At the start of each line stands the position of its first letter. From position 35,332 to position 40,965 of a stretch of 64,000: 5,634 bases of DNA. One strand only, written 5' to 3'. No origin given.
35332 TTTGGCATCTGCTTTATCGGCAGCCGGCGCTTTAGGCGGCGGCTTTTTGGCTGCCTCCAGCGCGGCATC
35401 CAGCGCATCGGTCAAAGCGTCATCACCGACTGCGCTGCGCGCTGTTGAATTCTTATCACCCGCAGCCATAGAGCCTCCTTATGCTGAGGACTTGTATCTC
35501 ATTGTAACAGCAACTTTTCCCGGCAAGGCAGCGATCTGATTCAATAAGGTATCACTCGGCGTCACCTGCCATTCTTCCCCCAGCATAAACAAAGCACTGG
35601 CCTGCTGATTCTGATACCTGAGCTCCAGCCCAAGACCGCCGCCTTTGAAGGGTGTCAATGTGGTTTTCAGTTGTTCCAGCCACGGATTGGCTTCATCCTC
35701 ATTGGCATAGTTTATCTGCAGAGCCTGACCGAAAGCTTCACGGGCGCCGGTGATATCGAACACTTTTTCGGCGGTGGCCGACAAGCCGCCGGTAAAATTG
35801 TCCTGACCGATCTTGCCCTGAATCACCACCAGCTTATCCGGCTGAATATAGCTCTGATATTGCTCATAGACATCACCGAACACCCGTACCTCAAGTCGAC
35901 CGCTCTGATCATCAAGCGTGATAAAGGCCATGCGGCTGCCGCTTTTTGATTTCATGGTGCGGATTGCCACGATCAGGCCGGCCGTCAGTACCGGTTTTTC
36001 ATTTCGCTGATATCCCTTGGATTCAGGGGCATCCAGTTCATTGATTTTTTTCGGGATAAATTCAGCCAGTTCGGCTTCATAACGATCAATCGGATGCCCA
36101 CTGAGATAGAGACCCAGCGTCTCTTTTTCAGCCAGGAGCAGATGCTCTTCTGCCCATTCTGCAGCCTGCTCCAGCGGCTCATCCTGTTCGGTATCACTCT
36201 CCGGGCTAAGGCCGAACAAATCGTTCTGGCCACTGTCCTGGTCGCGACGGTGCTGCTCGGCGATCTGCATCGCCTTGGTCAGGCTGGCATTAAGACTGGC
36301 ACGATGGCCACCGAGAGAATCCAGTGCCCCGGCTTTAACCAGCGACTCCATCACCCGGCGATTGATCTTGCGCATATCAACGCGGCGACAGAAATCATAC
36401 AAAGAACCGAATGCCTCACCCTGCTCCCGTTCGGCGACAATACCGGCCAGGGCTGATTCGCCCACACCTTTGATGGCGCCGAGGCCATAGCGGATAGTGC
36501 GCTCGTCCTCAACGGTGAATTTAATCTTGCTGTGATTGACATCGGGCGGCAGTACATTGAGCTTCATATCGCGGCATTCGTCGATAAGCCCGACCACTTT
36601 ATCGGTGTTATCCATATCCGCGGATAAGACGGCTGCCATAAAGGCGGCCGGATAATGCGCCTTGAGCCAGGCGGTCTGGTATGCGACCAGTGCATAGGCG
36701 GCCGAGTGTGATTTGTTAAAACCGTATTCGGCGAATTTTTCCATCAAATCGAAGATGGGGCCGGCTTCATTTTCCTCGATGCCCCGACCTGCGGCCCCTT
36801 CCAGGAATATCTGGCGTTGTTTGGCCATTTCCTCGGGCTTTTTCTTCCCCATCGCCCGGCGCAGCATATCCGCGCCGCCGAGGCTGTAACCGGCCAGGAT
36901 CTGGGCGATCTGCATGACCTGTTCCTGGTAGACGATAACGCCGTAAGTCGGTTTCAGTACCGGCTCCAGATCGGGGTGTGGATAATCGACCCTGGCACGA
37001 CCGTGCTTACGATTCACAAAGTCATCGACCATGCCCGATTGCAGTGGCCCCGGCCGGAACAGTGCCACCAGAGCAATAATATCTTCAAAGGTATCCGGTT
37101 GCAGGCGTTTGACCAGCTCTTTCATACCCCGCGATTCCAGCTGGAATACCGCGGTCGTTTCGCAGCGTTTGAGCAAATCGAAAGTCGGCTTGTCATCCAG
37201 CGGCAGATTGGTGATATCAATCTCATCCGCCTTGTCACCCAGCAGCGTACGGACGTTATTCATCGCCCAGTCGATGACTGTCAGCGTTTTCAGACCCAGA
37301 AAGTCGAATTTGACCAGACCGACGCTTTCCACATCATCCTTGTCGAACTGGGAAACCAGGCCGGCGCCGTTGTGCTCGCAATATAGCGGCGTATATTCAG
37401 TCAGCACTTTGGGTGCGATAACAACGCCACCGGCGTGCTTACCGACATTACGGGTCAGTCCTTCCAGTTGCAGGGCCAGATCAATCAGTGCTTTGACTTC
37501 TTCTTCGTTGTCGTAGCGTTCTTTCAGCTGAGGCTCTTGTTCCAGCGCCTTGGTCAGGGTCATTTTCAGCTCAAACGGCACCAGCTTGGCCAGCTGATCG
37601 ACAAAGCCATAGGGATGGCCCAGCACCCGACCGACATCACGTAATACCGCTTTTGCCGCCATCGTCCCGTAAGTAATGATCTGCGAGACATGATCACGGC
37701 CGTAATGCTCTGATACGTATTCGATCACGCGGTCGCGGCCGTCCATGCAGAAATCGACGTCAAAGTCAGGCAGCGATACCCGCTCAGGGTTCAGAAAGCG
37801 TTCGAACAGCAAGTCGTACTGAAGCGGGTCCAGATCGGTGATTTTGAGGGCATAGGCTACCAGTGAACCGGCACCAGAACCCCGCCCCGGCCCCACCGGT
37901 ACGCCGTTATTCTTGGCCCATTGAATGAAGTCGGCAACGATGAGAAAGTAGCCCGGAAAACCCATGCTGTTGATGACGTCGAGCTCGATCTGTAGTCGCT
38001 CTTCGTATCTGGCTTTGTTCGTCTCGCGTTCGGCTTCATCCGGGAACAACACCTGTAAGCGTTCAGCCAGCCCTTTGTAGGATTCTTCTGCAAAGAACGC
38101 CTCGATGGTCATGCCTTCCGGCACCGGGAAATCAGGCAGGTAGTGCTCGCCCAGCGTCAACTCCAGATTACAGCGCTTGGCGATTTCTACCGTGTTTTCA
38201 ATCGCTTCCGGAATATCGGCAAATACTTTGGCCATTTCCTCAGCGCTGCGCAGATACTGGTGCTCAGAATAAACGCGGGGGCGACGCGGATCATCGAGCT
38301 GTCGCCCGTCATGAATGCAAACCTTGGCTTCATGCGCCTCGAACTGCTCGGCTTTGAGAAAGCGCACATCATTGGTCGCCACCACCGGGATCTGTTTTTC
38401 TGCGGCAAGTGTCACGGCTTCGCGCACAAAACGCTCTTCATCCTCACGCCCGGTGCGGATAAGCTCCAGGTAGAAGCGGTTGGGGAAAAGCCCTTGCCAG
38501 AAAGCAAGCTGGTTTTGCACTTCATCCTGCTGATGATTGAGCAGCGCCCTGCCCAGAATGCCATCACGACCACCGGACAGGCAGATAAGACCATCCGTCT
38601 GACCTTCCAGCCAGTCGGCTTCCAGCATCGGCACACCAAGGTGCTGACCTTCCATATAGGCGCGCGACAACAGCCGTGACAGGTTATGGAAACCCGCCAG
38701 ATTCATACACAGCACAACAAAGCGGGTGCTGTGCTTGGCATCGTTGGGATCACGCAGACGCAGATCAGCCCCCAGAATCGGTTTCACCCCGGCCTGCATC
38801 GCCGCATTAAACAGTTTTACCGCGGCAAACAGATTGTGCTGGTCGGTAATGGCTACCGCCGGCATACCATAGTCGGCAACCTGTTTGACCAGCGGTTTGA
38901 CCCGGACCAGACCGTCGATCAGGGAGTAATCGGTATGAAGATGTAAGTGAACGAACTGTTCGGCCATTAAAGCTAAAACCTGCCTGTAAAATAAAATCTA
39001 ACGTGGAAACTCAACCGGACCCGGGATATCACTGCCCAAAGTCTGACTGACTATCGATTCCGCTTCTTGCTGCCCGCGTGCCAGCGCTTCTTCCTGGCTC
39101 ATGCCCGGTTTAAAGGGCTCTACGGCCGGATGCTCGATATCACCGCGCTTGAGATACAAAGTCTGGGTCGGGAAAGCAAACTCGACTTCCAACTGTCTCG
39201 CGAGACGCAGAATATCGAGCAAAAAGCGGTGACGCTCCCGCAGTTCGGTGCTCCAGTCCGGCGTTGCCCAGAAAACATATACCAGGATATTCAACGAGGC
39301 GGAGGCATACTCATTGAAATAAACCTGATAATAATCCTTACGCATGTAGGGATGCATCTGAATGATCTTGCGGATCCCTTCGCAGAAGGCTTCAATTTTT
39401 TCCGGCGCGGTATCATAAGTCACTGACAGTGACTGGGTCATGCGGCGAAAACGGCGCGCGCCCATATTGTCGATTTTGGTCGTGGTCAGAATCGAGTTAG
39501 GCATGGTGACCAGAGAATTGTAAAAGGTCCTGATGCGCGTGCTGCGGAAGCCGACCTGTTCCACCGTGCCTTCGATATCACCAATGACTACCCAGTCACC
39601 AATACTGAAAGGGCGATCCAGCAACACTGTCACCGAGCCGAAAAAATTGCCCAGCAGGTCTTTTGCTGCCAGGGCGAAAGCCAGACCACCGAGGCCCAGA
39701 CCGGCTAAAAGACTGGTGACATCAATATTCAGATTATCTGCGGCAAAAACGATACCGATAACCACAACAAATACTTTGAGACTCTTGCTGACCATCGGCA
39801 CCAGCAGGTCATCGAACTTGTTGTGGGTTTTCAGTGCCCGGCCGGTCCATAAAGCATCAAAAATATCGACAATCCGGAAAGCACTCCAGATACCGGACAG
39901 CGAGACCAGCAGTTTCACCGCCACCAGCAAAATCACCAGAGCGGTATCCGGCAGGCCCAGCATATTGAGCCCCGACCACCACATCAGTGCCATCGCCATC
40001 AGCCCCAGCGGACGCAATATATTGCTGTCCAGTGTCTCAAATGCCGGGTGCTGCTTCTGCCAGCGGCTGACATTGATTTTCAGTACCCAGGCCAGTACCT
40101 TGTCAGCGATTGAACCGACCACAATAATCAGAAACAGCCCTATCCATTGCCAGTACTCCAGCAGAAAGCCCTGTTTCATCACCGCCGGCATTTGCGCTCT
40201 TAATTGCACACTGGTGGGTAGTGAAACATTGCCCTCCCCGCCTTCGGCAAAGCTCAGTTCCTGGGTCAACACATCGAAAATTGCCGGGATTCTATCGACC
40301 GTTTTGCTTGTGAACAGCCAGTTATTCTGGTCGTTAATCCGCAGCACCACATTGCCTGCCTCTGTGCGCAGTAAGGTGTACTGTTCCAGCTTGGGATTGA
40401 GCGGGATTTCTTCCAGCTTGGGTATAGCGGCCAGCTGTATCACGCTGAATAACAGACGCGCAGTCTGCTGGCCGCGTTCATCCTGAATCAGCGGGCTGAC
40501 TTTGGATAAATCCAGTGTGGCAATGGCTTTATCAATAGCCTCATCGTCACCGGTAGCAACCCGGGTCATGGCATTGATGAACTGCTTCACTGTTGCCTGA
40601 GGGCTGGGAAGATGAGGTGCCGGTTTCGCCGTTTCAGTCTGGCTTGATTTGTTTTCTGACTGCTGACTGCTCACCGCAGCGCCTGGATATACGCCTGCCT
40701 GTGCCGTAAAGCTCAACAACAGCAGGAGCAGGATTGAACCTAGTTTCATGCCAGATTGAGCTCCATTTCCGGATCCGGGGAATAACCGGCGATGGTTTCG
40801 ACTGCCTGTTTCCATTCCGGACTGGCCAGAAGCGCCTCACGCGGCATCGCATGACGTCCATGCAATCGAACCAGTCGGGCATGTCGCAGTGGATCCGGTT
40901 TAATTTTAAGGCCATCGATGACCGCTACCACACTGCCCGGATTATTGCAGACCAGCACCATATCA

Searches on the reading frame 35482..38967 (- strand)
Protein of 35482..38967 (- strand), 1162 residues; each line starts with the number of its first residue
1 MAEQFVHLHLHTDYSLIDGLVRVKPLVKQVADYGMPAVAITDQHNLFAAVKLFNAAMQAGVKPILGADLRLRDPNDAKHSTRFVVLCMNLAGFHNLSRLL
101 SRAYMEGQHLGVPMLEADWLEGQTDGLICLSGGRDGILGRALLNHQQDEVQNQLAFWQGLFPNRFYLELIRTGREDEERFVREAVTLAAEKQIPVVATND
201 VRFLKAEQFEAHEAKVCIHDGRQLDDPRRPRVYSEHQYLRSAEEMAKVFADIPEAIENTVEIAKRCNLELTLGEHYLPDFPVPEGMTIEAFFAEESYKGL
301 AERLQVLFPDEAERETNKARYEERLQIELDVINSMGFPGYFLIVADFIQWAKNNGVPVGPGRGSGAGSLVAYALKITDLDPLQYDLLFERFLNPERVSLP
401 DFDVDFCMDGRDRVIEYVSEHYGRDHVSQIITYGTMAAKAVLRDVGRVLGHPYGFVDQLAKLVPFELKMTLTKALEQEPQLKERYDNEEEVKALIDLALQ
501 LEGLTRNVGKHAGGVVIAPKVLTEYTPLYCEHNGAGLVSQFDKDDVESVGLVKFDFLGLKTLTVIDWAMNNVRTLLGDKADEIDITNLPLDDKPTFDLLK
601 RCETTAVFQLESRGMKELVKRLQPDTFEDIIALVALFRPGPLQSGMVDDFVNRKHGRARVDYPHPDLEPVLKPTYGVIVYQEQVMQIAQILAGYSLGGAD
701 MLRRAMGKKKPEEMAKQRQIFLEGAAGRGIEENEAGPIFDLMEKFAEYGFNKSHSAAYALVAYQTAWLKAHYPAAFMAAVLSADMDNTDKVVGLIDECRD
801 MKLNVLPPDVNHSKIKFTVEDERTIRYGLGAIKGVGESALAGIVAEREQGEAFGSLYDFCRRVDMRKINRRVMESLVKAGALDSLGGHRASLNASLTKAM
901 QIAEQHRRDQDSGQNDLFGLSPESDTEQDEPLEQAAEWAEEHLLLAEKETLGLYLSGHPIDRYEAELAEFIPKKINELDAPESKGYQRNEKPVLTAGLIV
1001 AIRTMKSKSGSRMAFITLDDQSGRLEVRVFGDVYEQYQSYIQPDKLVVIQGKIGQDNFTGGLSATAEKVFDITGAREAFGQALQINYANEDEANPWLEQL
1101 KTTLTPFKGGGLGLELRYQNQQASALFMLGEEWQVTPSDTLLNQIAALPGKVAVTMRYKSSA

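Call 97: search_protein_families(library=pfam, proteins=[window:35482-38967:-], max_evalue=0.0001)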
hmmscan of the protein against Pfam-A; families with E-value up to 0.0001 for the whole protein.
window:35482-38967:- (1162 aa): 6 families
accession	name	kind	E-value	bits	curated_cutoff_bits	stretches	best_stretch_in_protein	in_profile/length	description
PF07733.18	DNA_pol3_alpha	-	4.5e-105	351.4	23.9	1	293-558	4-260/260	Bacterial DNA polymerase III alpha NTPase domain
PF17657.6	DNA_pol3_finger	-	4.9e-69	231.4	22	1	561-727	1-164/166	Bacterial DNA polymerase III alpha subunit finger domain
PF02811.25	PHP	-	7.6e-42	143.9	26.4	1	7-171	1-163/164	PHP domain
PF14579.12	HHH_6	-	7.7e-33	113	25.6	1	803-892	2-90/90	Helix-hairpin-helix motif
PF01336.31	tRNA_anti-codon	-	5.5e-11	42.7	27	1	994-1069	2-72/75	OB-fold nucleic acid binding domain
PF20914.2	DNA_pol_IIIA_C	-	6.1e-10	39.2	22.5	1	1099-1147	1-49/52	DNA polymerase III subunit alpha, C-terminal domain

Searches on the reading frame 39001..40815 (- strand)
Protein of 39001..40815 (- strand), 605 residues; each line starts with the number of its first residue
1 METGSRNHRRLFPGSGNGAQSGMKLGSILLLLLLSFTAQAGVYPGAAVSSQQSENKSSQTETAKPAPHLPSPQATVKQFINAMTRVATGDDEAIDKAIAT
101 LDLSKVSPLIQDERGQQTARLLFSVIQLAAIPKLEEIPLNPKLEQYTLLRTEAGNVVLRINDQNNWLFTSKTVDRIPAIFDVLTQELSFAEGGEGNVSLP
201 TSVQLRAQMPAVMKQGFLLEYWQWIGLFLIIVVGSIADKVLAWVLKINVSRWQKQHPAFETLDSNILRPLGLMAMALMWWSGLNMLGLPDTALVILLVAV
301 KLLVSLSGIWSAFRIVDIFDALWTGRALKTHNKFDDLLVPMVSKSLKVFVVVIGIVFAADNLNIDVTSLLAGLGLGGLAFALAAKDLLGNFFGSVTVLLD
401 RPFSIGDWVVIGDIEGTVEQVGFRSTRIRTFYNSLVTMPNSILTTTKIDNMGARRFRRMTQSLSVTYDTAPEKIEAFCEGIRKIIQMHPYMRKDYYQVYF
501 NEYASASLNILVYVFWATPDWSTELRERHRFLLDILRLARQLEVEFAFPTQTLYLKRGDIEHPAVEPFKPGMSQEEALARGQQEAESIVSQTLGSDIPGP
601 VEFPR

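Call 97: search_protein_families(library=pfam, proteins=[window:39001-40815:-], max_evalue=0.0001)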
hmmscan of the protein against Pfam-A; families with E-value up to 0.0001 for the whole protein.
window:39001-40815:- (605 aa): 3 families
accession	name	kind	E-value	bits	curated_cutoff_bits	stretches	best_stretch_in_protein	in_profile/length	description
PF00924.24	MS_channel_2nd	-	1.5e-23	83.1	20.2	1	386-451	1-66/68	Mechanosensitive ion channel, beta-domain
PF21088.3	MS_channel_1st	-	2.3e-08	34.3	23.1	1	346-385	3-42/42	Mechanosensitive ion channel, transmembrane helices 2/3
PF21082.3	MS_channel_3rd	-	8.3e-08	33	21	1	463-537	5-79/88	Mechanosensitive ion channel MscS, C-terminal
